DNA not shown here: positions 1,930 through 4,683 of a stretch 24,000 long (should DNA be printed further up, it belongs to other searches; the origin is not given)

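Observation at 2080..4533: Orphan 817-aa fusion of an adenosine/AMP-deaminase-like domain with a C-terminal SLOG/LOG/DprA-like Rossmann domain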

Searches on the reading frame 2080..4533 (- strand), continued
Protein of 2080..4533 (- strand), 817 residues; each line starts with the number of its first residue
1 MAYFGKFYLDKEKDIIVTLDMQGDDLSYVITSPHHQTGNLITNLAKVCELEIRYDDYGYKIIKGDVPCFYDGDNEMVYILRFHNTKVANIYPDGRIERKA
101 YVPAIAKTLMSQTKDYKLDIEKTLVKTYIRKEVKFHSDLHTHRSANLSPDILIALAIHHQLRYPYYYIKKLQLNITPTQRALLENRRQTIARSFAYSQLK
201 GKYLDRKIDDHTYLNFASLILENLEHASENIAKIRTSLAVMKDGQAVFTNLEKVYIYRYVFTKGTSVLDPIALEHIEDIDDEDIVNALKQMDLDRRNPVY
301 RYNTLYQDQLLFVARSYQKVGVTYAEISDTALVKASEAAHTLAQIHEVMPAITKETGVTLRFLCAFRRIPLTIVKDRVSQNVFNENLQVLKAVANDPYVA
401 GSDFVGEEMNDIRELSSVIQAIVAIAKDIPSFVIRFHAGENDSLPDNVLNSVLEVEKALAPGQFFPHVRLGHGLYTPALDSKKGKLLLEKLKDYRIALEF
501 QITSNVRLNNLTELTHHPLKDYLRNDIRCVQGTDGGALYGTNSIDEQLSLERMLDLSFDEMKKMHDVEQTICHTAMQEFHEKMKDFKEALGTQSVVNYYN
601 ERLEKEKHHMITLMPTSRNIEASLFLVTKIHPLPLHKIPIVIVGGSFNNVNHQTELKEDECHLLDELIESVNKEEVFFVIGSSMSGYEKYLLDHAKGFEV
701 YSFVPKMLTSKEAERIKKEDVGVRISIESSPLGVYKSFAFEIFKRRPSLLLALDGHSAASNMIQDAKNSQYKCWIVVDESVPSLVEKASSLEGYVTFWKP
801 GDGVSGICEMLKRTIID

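Call 60: search_solved_structures(query=A1, max_evalue=0.01, show_alignments=4)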
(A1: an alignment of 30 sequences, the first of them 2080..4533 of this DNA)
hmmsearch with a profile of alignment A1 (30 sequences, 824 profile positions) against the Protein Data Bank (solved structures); distinct sequences matched with E-value up to 0.01: 9.
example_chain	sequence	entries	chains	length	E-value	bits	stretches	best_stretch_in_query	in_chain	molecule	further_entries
3ewd_A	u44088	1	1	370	2e-10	42.8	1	435-574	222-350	Adenosine deaminase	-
3ewc_A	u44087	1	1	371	2.2e-10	42.7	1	435-574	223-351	Adenosine deaminase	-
6ii7_A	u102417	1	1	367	2.8e-10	42.4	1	415-566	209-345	Adenosine deaminase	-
2pgf_A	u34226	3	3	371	2.9e-10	42.3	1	435-568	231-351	adenosine deaminase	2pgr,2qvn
2amx_A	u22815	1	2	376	8.7e-08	34.1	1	432-567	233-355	adenosine deaminase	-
6n9m_A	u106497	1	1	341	8.8e-08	34.1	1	467-566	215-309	Adenosine deaminase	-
6n91_A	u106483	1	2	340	1.3e-05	26.9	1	466-542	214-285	Adenosine deaminase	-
3rys_A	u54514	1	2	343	3e-05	25.7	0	485-565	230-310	Adenosine deaminase 1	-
3ou8_A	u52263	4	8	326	0.0045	18.5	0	485-567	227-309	Adenosine deaminase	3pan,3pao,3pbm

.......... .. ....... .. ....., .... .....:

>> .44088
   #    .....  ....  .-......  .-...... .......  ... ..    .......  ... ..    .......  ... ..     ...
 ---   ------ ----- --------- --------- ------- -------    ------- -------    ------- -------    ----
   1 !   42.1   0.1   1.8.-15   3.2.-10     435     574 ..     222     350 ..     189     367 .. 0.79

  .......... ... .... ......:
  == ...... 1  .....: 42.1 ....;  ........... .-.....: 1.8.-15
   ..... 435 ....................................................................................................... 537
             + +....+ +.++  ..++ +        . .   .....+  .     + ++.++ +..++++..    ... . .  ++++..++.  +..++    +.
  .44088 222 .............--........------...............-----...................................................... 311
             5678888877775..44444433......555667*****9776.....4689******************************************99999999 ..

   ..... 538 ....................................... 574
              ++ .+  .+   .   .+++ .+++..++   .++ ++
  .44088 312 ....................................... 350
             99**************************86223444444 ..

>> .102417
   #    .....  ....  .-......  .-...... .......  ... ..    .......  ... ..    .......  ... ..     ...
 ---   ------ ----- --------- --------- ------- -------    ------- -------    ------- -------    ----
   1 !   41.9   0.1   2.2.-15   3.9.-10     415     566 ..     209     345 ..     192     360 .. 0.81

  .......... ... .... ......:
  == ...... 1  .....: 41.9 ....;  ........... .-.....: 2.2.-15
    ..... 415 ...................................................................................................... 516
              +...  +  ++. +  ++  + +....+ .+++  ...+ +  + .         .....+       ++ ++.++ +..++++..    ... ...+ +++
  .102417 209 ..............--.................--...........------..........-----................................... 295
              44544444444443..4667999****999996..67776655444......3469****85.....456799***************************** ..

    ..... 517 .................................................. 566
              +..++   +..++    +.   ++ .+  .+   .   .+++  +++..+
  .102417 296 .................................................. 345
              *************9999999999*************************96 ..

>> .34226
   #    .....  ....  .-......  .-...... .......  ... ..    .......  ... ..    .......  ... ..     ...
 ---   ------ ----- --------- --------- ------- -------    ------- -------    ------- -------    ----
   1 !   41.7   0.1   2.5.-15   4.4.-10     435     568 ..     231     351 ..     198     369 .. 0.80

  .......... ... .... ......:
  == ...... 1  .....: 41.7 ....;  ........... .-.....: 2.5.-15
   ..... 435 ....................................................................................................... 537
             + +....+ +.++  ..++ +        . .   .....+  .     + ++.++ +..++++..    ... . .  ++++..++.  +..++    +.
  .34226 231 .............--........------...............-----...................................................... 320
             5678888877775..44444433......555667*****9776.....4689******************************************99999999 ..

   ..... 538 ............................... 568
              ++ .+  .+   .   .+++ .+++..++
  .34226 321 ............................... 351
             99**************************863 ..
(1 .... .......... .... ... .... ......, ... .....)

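Call 66: search_dna_similar(query=window:2083-4533:-, collection=phages, mode=protein, max_evalue=0.001, max_rows=15)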
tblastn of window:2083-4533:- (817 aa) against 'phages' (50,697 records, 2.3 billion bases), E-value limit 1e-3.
No match.

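Call 67: search_dna_similar(query=window:2083-4533:-, collection=plasmids, mode=protein, max_evalue=0.001, max_rows=15)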
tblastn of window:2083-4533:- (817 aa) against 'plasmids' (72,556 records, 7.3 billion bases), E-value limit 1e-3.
No match.

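Call 77: find_related_loci(query=A1, collection=viral_contigs, flank=8000)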
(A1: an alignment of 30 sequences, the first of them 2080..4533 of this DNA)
Query A1 (817 aa) in viral_contigs; peptide patterns used: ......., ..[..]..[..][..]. (x = any residue, [..] = any of these).
31 stretches matched a pattern, but none encodes a relative of the query by tblastn (E <= 1e-3).
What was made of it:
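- Absent from phages, plasmids and IMG/VR (calls 66, 67, 77). No copy was found in 50,697 phage records, 72,556 plasmid records or 2.9 million viral contigs (calls 66, 67, 77).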
